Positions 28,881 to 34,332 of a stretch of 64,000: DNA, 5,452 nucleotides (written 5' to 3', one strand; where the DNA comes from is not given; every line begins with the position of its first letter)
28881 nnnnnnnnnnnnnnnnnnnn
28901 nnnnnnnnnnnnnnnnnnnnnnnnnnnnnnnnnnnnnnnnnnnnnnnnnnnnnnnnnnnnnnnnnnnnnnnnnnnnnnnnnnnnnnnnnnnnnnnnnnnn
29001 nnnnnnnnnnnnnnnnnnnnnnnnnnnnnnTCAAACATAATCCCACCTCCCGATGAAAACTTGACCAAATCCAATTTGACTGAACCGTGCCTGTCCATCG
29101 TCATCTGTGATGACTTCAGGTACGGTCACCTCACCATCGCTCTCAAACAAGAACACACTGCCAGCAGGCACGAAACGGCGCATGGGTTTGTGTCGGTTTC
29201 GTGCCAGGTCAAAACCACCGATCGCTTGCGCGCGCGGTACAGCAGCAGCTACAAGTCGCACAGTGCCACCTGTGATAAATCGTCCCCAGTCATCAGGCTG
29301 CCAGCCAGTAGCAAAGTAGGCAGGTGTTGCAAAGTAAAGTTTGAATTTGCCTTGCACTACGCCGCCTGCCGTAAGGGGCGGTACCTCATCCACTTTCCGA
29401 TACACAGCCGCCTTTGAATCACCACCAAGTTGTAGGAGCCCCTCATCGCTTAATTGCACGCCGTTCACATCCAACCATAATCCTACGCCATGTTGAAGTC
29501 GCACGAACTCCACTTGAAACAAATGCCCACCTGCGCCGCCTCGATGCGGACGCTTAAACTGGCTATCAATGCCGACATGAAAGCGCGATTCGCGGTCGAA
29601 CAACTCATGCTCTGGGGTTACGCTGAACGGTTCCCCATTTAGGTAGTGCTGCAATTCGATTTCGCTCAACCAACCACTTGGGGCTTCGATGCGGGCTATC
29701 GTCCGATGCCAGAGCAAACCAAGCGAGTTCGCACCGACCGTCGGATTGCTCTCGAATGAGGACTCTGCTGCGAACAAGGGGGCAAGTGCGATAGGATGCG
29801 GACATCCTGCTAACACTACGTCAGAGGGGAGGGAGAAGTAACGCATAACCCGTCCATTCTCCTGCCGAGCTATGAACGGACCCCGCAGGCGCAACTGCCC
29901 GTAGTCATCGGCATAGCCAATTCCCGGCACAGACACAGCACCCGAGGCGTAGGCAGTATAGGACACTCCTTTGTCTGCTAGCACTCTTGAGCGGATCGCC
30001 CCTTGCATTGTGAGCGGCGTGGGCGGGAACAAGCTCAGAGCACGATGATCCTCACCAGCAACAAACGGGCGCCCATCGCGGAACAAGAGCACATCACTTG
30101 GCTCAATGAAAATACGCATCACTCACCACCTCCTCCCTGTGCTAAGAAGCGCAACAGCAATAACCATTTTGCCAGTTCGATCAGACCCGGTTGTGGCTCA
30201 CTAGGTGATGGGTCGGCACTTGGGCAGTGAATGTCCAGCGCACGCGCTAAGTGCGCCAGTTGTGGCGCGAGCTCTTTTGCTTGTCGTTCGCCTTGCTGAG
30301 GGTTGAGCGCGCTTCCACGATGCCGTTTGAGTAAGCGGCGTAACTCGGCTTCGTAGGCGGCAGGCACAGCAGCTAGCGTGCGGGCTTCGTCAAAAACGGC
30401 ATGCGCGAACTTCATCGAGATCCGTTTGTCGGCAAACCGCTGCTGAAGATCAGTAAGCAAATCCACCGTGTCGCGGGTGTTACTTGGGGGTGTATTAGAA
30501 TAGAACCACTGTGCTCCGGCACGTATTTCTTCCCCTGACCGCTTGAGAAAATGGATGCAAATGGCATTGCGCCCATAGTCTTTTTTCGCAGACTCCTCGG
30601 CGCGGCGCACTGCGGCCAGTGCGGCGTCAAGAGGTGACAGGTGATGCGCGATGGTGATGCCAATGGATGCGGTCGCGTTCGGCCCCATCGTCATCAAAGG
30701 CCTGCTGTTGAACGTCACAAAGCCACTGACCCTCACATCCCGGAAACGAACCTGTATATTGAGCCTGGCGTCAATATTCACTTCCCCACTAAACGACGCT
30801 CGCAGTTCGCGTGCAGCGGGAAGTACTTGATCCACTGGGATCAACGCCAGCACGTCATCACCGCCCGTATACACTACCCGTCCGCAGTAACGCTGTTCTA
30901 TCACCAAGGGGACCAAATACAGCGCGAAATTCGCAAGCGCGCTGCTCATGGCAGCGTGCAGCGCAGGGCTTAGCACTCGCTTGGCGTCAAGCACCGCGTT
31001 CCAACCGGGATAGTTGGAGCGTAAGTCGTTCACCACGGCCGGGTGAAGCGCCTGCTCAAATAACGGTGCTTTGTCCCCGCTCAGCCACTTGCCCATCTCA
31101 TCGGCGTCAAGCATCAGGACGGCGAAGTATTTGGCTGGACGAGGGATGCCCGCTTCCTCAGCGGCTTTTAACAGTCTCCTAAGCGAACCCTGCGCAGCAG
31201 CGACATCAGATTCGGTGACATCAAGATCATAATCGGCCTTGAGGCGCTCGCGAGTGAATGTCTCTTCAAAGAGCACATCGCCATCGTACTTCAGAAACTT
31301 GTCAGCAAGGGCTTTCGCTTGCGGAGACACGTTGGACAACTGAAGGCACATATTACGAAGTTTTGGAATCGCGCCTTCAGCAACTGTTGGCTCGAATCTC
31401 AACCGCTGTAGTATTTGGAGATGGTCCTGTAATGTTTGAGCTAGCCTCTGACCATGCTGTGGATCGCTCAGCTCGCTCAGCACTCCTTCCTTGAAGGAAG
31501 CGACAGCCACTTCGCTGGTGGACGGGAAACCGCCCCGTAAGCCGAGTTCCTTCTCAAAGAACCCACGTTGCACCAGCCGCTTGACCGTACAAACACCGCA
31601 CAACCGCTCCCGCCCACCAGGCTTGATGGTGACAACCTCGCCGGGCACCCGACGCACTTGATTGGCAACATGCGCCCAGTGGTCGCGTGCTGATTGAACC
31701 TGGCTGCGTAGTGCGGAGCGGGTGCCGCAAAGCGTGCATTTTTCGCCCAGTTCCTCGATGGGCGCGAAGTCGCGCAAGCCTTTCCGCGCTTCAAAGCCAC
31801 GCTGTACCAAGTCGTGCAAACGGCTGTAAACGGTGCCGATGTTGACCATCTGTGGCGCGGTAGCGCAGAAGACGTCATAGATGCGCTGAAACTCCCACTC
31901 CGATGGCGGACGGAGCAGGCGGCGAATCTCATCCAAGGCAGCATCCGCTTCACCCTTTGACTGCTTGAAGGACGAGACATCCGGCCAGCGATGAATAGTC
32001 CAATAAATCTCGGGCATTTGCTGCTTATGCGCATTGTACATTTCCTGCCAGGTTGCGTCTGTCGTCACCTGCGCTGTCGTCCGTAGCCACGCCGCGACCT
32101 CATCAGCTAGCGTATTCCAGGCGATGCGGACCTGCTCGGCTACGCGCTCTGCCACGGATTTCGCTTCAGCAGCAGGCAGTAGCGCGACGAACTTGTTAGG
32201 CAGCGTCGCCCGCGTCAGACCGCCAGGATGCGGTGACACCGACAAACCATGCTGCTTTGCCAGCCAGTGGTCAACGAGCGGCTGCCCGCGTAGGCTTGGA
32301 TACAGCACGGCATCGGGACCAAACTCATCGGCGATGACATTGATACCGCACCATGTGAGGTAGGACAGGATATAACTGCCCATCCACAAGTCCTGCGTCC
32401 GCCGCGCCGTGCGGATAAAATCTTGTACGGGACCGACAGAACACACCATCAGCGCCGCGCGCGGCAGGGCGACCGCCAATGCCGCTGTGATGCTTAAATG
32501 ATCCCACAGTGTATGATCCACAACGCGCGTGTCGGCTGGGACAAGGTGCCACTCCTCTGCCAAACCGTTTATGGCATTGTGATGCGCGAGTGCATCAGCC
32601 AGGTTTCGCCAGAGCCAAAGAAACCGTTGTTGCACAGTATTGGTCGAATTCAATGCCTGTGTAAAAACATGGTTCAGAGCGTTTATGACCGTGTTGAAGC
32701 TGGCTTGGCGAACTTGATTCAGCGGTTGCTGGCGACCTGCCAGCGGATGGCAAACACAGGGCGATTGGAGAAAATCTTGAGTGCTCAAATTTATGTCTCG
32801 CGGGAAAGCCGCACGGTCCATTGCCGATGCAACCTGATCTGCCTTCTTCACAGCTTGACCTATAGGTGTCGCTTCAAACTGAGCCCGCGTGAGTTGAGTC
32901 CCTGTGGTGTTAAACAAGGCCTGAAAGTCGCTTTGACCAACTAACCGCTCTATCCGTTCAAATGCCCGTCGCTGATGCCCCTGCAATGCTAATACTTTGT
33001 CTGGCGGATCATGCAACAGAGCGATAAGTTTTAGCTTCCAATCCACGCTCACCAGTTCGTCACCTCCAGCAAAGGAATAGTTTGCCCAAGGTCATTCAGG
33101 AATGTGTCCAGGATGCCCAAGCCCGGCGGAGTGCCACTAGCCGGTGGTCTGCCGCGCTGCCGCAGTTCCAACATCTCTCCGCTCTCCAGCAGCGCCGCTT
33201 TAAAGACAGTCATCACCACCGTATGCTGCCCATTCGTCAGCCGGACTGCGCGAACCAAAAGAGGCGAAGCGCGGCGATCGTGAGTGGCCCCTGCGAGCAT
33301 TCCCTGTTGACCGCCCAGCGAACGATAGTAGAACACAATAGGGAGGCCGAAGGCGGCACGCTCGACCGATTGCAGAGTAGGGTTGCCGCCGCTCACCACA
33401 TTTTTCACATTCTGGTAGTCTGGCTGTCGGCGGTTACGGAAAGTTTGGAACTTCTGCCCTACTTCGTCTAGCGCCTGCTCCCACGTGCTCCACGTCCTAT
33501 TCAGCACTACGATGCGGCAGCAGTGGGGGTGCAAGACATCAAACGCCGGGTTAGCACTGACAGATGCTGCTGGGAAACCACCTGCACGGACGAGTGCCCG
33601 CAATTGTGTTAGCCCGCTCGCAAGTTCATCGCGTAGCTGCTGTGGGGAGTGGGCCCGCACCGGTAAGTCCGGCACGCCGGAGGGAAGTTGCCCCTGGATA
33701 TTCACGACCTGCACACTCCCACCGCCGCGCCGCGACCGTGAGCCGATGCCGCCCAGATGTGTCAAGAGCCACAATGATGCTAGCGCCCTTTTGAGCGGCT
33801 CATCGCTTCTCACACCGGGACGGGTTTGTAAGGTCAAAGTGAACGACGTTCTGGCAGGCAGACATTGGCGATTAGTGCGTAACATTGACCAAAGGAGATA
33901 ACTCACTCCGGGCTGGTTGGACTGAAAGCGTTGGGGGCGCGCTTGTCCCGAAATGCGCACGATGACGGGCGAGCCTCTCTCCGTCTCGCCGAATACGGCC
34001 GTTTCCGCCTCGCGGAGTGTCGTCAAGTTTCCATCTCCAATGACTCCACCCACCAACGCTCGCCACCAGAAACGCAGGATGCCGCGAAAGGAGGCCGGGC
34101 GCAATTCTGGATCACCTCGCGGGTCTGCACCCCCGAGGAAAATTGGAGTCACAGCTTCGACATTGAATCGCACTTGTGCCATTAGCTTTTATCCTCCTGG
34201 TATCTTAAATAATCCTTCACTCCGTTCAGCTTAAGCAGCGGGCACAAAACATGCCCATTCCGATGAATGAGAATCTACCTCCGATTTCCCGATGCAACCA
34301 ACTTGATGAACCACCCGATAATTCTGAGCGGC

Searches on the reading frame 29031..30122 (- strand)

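Call 5: search_protein_families(library=pfam, proteins=[window:29031-30122:-], max_evalue=0.1)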
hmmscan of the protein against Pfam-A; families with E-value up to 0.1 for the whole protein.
window:29031-30122:- (363 aa): 1 family
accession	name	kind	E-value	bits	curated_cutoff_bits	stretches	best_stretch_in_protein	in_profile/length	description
PF09700.15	Cas_Cmr3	-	1.1e-56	193.4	21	1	6-360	3-367/367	CRISPR-associated protein (Cas_Cmr3)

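Call 6: search_protein_families(library=ncbifam, proteins=[window:29031-30122:-], max_evalue=0.1)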
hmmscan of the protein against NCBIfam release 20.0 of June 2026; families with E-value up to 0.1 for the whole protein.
window:29031-30122:- (363 aa): 1 family
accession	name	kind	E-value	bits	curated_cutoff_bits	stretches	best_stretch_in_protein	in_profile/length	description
TIGR01888.1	cas_cmr3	equivalog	6.9e-34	117.5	100.4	1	5-360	2-346/346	type III-B CRISPR module-associated protein Cmr3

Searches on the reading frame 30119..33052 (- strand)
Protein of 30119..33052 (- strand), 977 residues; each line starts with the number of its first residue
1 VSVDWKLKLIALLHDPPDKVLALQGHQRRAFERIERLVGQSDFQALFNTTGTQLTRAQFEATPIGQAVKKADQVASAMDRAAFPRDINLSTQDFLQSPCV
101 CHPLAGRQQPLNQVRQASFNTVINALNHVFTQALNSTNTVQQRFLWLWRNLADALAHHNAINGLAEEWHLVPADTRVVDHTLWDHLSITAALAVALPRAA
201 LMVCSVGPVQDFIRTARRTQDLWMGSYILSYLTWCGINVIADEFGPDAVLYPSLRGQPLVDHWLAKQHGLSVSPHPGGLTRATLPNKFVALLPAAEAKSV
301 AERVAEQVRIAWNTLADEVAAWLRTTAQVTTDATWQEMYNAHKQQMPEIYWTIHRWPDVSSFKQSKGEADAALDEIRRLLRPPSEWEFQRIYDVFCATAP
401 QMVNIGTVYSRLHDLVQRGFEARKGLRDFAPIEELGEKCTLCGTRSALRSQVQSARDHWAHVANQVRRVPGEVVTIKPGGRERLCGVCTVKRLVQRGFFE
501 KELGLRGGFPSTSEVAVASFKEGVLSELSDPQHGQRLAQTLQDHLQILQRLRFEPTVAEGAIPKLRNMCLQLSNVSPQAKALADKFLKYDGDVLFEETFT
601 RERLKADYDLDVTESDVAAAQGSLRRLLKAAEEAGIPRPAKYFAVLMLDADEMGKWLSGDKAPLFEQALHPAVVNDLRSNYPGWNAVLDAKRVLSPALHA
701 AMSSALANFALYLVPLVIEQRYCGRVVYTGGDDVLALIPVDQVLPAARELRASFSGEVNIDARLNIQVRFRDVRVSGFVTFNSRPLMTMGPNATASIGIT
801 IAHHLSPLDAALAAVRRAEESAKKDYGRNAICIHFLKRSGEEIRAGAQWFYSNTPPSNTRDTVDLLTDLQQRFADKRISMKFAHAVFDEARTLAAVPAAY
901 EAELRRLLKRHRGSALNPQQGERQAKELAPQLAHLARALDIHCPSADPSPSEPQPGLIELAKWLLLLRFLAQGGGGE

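Call 5: search_protein_families(library=pfam, proteins=[window:30119-33052:-], max_evalue=0.1)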
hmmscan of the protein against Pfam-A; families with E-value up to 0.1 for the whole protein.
window:30119-33052:- (977 aa): 2 families
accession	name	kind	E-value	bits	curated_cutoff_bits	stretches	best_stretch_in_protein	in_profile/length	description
PF12469.13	Cmr2_N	-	1.3e-34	119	25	1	201-316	1-110/111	CRISPR-associated protein Cmr2, N-terminal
PF22335.1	Cas10-Cmr2_palm2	-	9.2e-26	91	27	1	642-832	1-133/133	Cas10/Cmr2, second palm domain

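Call 6: search_protein_families(library=ncbifam, proteins=[window:30119-33052:-], max_evalue=0.1)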
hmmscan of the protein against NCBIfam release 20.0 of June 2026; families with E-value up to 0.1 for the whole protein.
window:30119-33052:- (977 aa): 2 families
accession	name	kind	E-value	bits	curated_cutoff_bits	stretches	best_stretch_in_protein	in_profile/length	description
TIGR02577.1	cas_TM1794_Cmr2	equivalog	3.5e-77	260.4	79.4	1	201-824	2-510/510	type III-B CRISPR-associated protein Cas10/Cmr2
TIGR02578.2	cas_TM1811_Csm1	equivalog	2.5e-17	62.8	170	3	621-755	490-594/753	type III-A CRISPR-associated protein Cas10/Csm1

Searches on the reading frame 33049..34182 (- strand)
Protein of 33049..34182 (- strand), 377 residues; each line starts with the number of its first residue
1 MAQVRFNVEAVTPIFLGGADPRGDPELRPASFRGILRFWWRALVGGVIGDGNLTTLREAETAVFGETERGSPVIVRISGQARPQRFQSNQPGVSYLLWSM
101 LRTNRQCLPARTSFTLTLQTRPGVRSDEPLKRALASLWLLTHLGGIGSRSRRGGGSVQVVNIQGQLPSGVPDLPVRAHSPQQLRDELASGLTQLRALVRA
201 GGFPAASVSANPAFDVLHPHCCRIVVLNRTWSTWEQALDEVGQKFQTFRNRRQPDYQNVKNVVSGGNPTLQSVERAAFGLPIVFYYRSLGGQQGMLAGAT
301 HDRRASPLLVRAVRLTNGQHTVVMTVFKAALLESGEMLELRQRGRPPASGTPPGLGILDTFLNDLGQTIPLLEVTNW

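Call 5: search_protein_families(library=pfam, proteins=[window:33049-34182:-], max_evalue=0.1)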
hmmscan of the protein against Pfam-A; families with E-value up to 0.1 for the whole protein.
window:33049-34182:- (377 aa): 1 family
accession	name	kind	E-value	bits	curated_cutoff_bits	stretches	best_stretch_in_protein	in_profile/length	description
PF03787.20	RAMPs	-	1.4e-22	81.6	22.1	1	8-157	2-188/189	RAMP superfamily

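Call 6: search_protein_families(library=ncbifam, proteins=[window:33049-34182:-], max_evalue=0.1)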
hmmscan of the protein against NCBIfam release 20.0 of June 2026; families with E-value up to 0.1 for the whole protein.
window:33049-34182:- (377 aa): 1 family
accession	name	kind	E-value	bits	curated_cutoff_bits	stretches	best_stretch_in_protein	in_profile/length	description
TIGR01894.1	cas_TM1795_cmr1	hypoth_equivalog_domain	1e-19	71.3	28.65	1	9-161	2-167/167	type III-B CRISPR module RAMP protein Cmr1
